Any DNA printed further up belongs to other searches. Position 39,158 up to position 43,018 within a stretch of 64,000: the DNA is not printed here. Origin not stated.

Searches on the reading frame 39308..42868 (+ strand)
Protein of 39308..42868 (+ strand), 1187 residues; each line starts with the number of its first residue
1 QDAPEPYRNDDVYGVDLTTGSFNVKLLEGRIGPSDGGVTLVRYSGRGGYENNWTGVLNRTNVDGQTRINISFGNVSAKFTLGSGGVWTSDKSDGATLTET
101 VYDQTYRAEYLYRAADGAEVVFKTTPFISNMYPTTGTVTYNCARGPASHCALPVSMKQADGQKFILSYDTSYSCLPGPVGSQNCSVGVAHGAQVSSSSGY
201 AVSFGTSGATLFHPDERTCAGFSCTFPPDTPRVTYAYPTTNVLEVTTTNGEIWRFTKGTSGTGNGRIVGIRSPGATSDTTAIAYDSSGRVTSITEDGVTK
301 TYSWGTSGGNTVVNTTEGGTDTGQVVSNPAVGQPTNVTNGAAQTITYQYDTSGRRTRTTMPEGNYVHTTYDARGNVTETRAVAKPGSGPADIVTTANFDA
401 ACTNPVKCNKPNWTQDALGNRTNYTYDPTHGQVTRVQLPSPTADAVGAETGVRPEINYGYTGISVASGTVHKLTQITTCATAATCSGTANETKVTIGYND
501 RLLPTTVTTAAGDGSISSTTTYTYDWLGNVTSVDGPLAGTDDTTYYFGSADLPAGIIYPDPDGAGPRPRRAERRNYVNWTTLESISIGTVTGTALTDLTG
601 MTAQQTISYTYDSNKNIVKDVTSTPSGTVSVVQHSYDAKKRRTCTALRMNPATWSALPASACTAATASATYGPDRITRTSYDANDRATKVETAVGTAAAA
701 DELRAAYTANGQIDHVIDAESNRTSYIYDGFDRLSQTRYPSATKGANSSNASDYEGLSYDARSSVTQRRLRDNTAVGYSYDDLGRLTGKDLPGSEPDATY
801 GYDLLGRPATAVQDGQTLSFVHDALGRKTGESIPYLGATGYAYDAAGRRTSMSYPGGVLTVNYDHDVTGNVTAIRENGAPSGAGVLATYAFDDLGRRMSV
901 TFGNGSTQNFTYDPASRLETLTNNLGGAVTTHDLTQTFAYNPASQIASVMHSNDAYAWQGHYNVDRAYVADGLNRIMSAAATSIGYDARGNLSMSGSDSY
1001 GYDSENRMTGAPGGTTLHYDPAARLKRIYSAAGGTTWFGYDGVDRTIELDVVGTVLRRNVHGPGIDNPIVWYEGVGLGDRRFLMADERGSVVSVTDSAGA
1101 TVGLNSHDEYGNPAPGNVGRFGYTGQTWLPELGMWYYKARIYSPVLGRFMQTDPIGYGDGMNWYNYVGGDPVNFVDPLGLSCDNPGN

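Call 76: predict_structure(alignment_id=A3)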
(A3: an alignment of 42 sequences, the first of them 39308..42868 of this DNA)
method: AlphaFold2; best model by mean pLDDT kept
length: 1187 residues; sequences in the alignment: 42
mean_pLDDT: 82.8   pTM: 0.79
mean pLDDT of the five models: 82.8, 82.7, 81.0, 77.8, 76.8
residues with pLDDT >= 90: 515; 70-90: 498; 50-70: 90; < 50: 84
segments of 3 or more residues with pLDDT < 50: 1-3, 127-147, 209-214, 225-227, 956-963, 1152-1187
pLDDT, mean of each block of 10 residues (from residue 1): 60 89 89 84 78 85 84 84 85 86 65 89 62 36 47 89 86 57 59 87 73 64 61 86 88 89 85 89 91 91 89 88 89 89 93 92 96 92 93 94 84 93 92 93 71 92 85 94 86 94 94 93 88 83 83 90 89 88 94 91 95 89 91 92 93 89 88 90 90 81 90 88 91 92 86 91 93 93 92 92 92 91 92 87 93 91 92 95 93 92 90 86 68 71 74 52 59 74 84 88 89 90 89 84 87 90 83 91 78 84 74 78 76 77 62 37 31 29 27
secondary structure, 60 per line:
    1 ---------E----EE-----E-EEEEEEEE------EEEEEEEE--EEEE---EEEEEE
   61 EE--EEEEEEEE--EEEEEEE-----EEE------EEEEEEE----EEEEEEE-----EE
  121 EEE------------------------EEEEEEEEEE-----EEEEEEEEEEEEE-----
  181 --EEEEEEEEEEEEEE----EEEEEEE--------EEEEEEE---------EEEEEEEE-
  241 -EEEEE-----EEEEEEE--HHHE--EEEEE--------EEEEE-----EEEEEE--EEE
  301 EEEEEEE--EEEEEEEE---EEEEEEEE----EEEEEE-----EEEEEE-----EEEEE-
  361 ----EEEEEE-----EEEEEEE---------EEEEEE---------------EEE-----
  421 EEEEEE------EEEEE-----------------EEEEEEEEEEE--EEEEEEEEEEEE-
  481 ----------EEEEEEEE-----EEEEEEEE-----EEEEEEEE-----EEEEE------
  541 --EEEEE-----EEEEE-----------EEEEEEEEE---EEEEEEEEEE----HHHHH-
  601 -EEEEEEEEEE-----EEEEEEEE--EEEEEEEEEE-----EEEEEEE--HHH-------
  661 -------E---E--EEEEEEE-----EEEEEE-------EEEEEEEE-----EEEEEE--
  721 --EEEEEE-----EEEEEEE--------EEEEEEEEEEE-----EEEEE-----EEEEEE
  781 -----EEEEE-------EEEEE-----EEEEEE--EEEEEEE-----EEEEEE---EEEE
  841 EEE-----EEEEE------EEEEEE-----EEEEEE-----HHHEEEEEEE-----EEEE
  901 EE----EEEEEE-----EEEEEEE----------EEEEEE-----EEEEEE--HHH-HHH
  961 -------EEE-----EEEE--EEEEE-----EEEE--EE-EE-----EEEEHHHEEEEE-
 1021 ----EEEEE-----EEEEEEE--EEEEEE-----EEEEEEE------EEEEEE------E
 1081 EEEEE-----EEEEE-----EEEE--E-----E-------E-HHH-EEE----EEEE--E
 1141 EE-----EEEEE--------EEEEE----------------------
elements in order (helices of 4 or more, strands of 3 or more residues): E24-31 E38-45 E48-51 E55-62 E65-72 E75-81 E87-89 E96-102 E107-113 E119-123 E148-157 E163-175 E183-196 E201-207 E216-222 E232-239 E242-246 E252-258 E267-271 E280-284 E290-295 E298-307 E310-317 E321-328 E333-338 E344-349 E355-359 E365-370 E376-382 E392-397 E413-415 E421-426 E433-437 E455-465 E468-479 E491-498 E504-511 E517-524 E530-534 E543-547 E553-557 E569-577 E581-590 H595-599 E602-611 E617-624 E627-636 E642-648 E675-681 E687-692 E700-707 E713-718 E723-728 E734-740 E749-759 E765-769 E775-780 E786-790 E798-802 E808-813 E816-822 E828-833 E837-843 E849-853 E860-865 E871-876 E885-891 E897-902 E907-912 E918-924 E935-940 E946-951 E968-970 E976-979 E982-986 E992-995 E1008-1011 E1015-1019 E1025-1029 E1035-1041 E1044-1049 E1055-1061 E1068-1073 E1080-1085 E1091-1095 E1101-1104 E1127-1129 E1134-1137 E1140-1142 E1148-1152 E1161-1165

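Call 78: fold_search(model_id=the predicted structure, library=pdb)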
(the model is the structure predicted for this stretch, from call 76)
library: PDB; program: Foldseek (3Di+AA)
matches with E <= 10: 964; with E <= 0.001: 131
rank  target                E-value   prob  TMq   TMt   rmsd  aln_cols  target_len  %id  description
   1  8qjb_A                1.5e-47  1.00  0.50  0.55  11.6      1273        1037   16  T6SS-linked Rhs repeat protein - Salmonella bongori Rhs-core domain extended N-terminus (released 2024-09-25)
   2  8qjd_B                4.8e-47  1.00  0.51  0.56  11.2      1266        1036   16  T6SS-linked Rhs repeat protein - Salmonella bongori Rhs-core domain (released 2024-09-25)
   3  8qjc                  1.4e-45  1.00  0.50  0.55  11.7      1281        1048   16  T6SS-linked Rhs repeat protein - Salmonella bongori Rhs-core domain with toxin domain (released 2024-09-25)
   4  7q97_A                4.8e-43  1.00  0.56  0.62   8.6      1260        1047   15  Structure of the bacterial type VI secretion system effector RhsA. (released 2021-12-22)
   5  8qja_D                9.3e-43  1.00  0.62  0.71   8.3      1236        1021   15  T6SS-linked Rhs repeat protein - Advenella mimigardefordensis VgrG-Rhs core (released 2024-09-25)
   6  8qja_B                1.4e-42  1.00  0.55  0.62   9.0      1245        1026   14  T6SS-linked Rhs repeat protein - Advenella mimigardefordensis VgrG-Rhs core (released 2024-09-25)
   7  8qja_C                3.9e-42  1.00  0.55  0.63   9.8      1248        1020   15  T6SS-linked Rhs repeat protein - Advenella mimigardefordensis VgrG-Rhs core (released 2024-09-25)
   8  8qja_A                6.3e-42  1.00  0.52  0.59   9.8      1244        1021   14  T6SS-linked Rhs repeat protein - Advenella mimigardefordensis VgrG-Rhs core (released 2024-09-25)
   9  8uy4_A                3.7e-41  1.00  0.56  0.50   8.9      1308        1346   13  Acinetobacter baumannii Tse15 Rhs effector (released 2024-10-09)
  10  8cp6_B                5.1e-41  1.00  0.53  0.57   9.9      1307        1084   14  Type six secretion system exported effector 5 (Tse5) (released 2023-12-06)
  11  8uxt                  2.2e-40  1.00  0.54  0.47   8.9      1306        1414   14  Acinetobacter baumannii Tse15 Rhs effector, toxin cleavage mutant (D1369N, D1391N) (released 2024-10-09)
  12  7pq5                  3.9e-39  1.00  0.58  0.64   9.8      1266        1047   17  Photorhabdus laumondii T6SS-associated Rhs protein carrying the Tre23 toxin domain (released 2021-12-01)
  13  9ifo_A                1.5e-37  1.00  0.42  0.36  19.5      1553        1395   14  Structure of Teneurin-Like Protein (TLP) (released 2026-03-11)
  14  8h8b                  2.4e-37  1.00  0.52  0.58  10.1      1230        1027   14  Type VI secretion system effector RhsP in its pre-autoproteolysis and monomeric form (released 2023-01-18)
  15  8h8a_A                2.7e-37  1.00  0.53  0.63  10.1      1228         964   14  Type VI secretion system effector RhsP in its post-autoproteolysis and monomeric form (released 2023-01-18)
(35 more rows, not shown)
